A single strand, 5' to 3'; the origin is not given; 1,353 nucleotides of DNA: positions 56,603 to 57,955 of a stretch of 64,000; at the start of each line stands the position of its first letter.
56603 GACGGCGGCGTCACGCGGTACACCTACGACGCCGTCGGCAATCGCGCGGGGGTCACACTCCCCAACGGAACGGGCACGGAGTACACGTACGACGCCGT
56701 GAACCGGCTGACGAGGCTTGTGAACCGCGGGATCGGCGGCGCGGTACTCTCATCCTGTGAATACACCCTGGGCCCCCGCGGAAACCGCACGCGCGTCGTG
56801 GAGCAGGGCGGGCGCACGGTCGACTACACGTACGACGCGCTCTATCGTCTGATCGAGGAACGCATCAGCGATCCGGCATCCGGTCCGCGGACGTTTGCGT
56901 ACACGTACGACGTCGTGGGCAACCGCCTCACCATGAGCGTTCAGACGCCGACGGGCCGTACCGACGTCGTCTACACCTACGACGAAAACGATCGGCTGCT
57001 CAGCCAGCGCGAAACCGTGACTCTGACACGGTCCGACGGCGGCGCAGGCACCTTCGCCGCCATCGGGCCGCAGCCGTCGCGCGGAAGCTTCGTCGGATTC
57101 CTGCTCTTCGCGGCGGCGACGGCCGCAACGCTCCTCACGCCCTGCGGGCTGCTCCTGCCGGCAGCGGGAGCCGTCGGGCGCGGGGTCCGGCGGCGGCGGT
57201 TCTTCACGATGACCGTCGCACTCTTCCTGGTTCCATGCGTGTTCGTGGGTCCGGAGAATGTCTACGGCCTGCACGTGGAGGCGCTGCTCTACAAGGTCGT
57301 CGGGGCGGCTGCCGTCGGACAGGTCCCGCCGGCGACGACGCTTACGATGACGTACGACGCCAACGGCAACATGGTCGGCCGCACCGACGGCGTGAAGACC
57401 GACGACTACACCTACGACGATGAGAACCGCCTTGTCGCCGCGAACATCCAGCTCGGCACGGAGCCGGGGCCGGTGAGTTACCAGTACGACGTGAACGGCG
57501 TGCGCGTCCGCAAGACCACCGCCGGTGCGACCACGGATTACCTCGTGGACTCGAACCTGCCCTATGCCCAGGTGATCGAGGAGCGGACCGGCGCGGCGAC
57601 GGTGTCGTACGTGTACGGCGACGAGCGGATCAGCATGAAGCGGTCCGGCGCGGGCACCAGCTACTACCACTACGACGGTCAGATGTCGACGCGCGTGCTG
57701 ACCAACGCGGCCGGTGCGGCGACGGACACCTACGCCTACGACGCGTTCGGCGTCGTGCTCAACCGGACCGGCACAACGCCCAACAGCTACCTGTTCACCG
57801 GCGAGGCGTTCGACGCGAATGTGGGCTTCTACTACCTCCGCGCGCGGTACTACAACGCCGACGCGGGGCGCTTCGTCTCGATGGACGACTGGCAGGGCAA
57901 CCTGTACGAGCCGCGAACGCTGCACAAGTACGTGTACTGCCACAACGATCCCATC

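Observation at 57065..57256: Membrane-hairpin / sorting-signal-like insertion embedded in the YD-repeat shell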

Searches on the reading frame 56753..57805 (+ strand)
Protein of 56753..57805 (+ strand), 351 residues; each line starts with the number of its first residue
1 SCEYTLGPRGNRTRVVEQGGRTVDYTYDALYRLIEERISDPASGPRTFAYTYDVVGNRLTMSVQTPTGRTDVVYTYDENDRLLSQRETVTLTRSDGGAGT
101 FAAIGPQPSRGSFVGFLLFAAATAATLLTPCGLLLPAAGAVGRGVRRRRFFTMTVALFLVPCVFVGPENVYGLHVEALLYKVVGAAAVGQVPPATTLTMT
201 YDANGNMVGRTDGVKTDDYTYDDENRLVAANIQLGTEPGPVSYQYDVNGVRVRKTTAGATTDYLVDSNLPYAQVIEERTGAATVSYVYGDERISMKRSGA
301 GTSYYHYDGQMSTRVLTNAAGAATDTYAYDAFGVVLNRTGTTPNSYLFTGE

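Call 9: find_homologous_proteins(query=window:56753-57805:+, max_evalue=1e-10)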
Query window:56753-57805:+ (351 aa): 250 proteins with E <= 1e-10 among 8000 candidates; the best 120 are listed.
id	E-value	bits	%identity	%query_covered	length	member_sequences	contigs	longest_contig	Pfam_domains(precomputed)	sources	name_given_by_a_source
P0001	1.2e-100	355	50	100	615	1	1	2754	PF05593.20,PF25023.2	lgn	-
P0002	5.2e-88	314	49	96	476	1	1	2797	PF05593.20,PF25023.2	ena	-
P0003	1.1e-68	250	38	97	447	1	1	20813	PF05593.20,PF25023.2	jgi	jgi:RHS repeat-associated protein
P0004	1.6e-63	233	36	100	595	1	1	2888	PF05593.20,PF25023.2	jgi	jgi:RHS repeat-associated protein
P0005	1.8e-63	233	40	100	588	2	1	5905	PF05593.20,PF25023.2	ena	-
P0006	8.4e-63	231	53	44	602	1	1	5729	PF05593.20,PF25023.2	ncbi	-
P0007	1.7e-62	230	38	100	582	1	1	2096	PF05593.20,PF25023.2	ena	-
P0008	1.1e-60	224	47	85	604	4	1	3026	PF05593.20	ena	-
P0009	1.7e-60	223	35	100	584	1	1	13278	PF05593.20,PF25023.2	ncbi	ncbi:MAG: RHS repeat domain-containing protein, partial [bacterium]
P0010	6.5e-60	222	38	86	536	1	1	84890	PF05593.20,PF25023.2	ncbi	ncbi:MAG: RHS repeat-associated core domain-containing protein [Pseudomonadota bacterium]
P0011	1.0e-59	221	39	100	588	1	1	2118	PF05593.20,PF25023.2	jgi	jgi:RHS repeat-associated protein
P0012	4.9e-59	219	51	47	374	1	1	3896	PF05593.20,PF25023.2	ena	-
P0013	4.3e-56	209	33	97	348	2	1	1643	PF05593.20,PF25023.2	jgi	-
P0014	1.9e-55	207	53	44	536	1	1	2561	PF05593.20,PF25023.2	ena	-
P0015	2.1e-55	207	53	42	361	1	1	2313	PF14040.12,PF05593.20,PF25023.2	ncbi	-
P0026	1.4e-49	188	50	60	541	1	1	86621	PF05593.20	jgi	jgi:RHS repeat-associated protein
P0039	1.5e-44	171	40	85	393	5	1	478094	-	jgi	jgi:YD repeat-containing protein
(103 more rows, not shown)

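Call 27: find_encoding_contigs(protein=P0026, flank=10000, max_places=3)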
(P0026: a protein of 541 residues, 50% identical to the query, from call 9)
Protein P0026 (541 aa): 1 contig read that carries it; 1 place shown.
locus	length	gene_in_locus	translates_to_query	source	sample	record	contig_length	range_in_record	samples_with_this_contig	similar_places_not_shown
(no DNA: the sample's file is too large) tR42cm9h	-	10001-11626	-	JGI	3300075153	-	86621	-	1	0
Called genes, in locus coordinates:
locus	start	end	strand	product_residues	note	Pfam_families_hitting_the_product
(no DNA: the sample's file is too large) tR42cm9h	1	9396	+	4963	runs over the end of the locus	PF13229:Beta_helix (weak), PF17517:IgGFc_binding, PF05345:He_PIG, PF05345:He_PIG, PF25023:TEN_YD-shell, PF05593:RHS_repeat, PF25023:TEN_YD-shell, PF05593:RHS_repeat, +7 more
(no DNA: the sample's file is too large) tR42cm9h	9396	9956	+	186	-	PF14433:SUKH-3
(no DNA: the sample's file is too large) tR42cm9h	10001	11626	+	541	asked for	PF05593:RHS_repeat (faint)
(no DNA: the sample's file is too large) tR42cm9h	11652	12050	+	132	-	-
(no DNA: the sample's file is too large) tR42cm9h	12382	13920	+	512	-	PF13519:VWA_2 (faint)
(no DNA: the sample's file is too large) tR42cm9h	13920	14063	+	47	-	-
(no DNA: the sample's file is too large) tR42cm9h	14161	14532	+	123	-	-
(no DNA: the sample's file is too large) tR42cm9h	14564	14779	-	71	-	?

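Call 28: find_encoding_contigs(protein=P0039, flank=10000, max_places=3)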
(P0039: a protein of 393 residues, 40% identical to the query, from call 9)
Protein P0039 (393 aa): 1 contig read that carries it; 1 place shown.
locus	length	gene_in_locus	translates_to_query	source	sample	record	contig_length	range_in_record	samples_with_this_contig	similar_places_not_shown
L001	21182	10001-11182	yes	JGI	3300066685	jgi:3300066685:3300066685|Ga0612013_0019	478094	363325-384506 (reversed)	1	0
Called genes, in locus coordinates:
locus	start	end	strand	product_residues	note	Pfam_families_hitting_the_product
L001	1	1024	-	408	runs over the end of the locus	PF00579:tRNA-synt_1b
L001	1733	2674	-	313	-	PF02517:Rce1-like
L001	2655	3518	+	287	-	PF00218:IGPS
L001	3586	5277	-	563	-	PF00561:Abhydrolase_1, PF00326:Peptidase_S9 (faint), PF12146:Hydrolase_4, PF02311:AraC_binding (faint), PF07883:Cupin_2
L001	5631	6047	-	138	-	-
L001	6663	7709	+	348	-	-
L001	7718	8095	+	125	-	-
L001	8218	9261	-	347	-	PF13384:HTH_23, PF13518:HTH_28, PF13551:HTH_29, PF13565:HTH_32 (weak), PF13592:HTH_33, PF13358:DDE_3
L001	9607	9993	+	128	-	-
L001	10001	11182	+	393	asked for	-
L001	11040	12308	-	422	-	PF13546:DDE_5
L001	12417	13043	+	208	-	-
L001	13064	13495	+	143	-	-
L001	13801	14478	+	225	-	-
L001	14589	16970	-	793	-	PF00141:peroxidase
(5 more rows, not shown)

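Call 81: find_encoding_contigs(protein=P0003, flank=10000, max_places=2)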
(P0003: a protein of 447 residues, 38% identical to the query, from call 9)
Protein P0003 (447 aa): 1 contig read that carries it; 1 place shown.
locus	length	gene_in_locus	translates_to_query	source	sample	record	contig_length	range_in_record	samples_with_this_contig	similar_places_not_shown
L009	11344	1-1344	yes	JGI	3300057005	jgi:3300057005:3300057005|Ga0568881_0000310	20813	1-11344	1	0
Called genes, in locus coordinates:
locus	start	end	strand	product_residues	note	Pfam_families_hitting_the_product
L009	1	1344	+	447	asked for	PF05593:RHS_repeat, PF25023:TEN_YD-shell, PF05593:RHS_repeat (weak)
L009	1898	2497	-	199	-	PF07040:DUF1326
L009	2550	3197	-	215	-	PF01841:Transglut_core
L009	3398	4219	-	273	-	PF20240:DUF6597, PF00165:HTH_AraC, PF12833:HTH_18, PF00165:HTH_AraC (weak)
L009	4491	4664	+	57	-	-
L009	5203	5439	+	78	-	PF00501:AMP-binding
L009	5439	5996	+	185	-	PF00501:AMP-binding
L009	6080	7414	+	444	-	PF00108:Thiolase_N, PF22691:Thiolase_C_1 (faint), PF02803:Thiolase_C, PF00078:RVT_1 (weak)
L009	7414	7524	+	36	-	-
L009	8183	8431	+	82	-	PF04014:MazE_antitoxin (weak)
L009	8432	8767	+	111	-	PF02452:PemK_toxin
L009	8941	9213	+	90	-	-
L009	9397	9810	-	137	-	PF01850:PIN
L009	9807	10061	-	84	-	-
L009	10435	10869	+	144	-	-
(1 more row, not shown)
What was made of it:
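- Tried and rejected: Context of the closest module-less homologue, P0003: it sits at a contig end and is uninformative (call 81).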
